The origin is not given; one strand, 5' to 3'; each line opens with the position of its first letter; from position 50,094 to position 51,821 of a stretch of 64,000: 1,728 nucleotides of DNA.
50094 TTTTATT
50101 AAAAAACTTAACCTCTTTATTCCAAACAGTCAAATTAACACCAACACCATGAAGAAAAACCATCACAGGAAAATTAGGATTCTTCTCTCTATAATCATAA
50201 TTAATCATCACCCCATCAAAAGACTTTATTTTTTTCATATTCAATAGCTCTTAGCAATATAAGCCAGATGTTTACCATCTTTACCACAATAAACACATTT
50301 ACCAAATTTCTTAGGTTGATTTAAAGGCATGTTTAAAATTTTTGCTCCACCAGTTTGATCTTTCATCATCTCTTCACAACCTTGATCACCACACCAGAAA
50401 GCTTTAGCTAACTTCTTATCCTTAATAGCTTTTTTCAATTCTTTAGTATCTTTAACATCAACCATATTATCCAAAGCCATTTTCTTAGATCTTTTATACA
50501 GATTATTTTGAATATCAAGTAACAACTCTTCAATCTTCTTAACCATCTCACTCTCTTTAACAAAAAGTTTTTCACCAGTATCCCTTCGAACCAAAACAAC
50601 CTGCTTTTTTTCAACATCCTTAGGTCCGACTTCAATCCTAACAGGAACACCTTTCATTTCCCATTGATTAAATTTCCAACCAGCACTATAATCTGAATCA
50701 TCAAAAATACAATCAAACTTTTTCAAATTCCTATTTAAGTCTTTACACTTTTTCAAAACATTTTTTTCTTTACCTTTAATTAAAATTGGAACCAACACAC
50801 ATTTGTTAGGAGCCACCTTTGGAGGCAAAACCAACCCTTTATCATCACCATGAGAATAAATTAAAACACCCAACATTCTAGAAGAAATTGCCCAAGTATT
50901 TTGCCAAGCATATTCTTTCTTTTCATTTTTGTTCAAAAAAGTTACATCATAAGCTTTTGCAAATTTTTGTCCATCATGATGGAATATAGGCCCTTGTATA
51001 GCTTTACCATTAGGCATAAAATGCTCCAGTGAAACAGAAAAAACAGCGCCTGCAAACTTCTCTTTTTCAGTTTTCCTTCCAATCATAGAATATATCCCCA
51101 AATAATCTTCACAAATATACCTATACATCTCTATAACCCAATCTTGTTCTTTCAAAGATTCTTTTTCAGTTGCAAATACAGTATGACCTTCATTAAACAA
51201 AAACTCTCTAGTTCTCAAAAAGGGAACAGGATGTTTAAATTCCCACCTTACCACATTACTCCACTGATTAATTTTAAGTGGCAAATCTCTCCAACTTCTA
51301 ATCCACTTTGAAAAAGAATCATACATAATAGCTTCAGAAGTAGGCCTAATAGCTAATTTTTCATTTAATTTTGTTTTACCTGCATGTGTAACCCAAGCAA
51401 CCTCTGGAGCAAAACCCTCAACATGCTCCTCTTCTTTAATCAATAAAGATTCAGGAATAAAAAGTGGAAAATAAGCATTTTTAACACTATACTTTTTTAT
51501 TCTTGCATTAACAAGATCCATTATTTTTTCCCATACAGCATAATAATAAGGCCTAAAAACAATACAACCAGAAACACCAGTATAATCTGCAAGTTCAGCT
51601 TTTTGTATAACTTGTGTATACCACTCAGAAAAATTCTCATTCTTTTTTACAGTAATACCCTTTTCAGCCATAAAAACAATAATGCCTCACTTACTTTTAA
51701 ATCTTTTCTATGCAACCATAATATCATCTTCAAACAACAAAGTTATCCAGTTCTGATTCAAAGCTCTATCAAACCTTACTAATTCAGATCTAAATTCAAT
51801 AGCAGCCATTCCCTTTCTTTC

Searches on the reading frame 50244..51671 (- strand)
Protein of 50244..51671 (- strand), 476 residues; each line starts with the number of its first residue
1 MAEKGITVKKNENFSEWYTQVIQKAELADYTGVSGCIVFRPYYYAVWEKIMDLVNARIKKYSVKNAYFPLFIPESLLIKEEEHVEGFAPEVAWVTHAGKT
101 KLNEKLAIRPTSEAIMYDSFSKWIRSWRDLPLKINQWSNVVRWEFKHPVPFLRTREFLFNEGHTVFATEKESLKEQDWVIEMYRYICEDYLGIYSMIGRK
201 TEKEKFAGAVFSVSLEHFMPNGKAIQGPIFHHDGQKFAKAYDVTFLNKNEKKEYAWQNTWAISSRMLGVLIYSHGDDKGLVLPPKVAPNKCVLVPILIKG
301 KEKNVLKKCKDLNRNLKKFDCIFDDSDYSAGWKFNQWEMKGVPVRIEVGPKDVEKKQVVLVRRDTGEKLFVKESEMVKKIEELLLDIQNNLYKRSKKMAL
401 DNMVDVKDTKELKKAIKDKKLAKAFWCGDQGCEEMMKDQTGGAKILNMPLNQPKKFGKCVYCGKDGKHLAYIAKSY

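Call 61: search_protein_families(library=pfam, proteins=[window:50244-51671:-], max_evalue=0.00001)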
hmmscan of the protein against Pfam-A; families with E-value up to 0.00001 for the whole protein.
window:50244-51671:- (476 aa): 3 families
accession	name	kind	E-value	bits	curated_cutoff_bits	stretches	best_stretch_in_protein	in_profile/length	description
PF09180.16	ProRS-C_1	-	2.4e-19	69.7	31.5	1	410-476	2-71/71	Prolyl-tRNA synthetase, C-terminal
PF03129.25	HGTP_anticodon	-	1.1e-18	67.7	21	1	290-382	1-93/94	Anticodon binding domain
PF00587.30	tRNA-synt_2b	-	3.1e-15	57.1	29.3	1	102-271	7-176/179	tRNA synthetase class II core domain (G, H, P, S and T)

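Call 62: find_homologous_proteins(query=window:50244-51671:-, max_evalue=1e-50)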
Query window:50244-51671:- (476 aa): 8000 proteins with E <= 1e-50 among 8000 candidates; the best 120 are listed.
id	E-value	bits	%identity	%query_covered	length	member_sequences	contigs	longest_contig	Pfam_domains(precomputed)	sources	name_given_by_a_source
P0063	0.0e+0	1098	100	100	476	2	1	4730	PF03129.26,PF00587.31,PF09180.17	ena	-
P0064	1.4e-265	900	79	100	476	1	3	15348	PF03129.26,PF00587.31,PF09180.17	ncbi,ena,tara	tara:strand:- start:3115 stop:4545 length:1431 start_codon:yes stop_codon:yes gene_type:complete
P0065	6.2e-263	891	79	100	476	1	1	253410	PF03129.26,PF00587.31,PF09180.17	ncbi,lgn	-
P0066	1.2e-256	870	78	100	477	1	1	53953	PF03129.26,PF00587.31,PF09180.17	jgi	jgi:prolyl-tRNA synthetase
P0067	1.5e-236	804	72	100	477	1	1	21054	PF03129.26,PF00587.31,PF09180.17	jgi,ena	-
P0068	2.8e-234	796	71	100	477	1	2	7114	PF03129.26,PF00587.31,PF09180.17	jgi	-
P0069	1.7e-230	784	70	100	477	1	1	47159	PF03129.26,PF00587.31,PF09180.17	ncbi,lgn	ncbi:MAG: proline--tRNA ligase [archaeon]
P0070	5.3e-217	739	65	100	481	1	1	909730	PF03129.26,PF00587.31,PF09180.17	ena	-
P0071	2.8e-212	724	62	100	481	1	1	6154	PF03129.26,PF00587.31,PF09180.17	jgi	-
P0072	2.5e-211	721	65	99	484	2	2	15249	PF03129.26,PF00587.31,PF09180.17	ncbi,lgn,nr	ncbi:proline--tRNA ligase [Candidatus Woesearchaeota archaeon]|nr:proline--tRNA ligase [Candidatus W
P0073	5.6e-211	720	63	100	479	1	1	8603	PF03129.26,PF00587.31,PF09180.17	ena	-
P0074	9.2e-211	719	65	100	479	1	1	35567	PF03129.26,PF00587.31,PF09180.17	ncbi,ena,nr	ncbi:MAG: proline--tRNA ligase [Nanoarchaeota archaeon]|nr:proline--tRNA ligase [Nanoarchaeota archa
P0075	1.4e-210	718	65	100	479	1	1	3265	PF03129.26,PF00587.31,PF09180.17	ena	-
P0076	1.5e-210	718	65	100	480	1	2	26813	PF03129.26,PF00587.31,PF09180.17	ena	-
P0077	2.0e-209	714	66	99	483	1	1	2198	PF03129.26,PF00587.31,PF09180.17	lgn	-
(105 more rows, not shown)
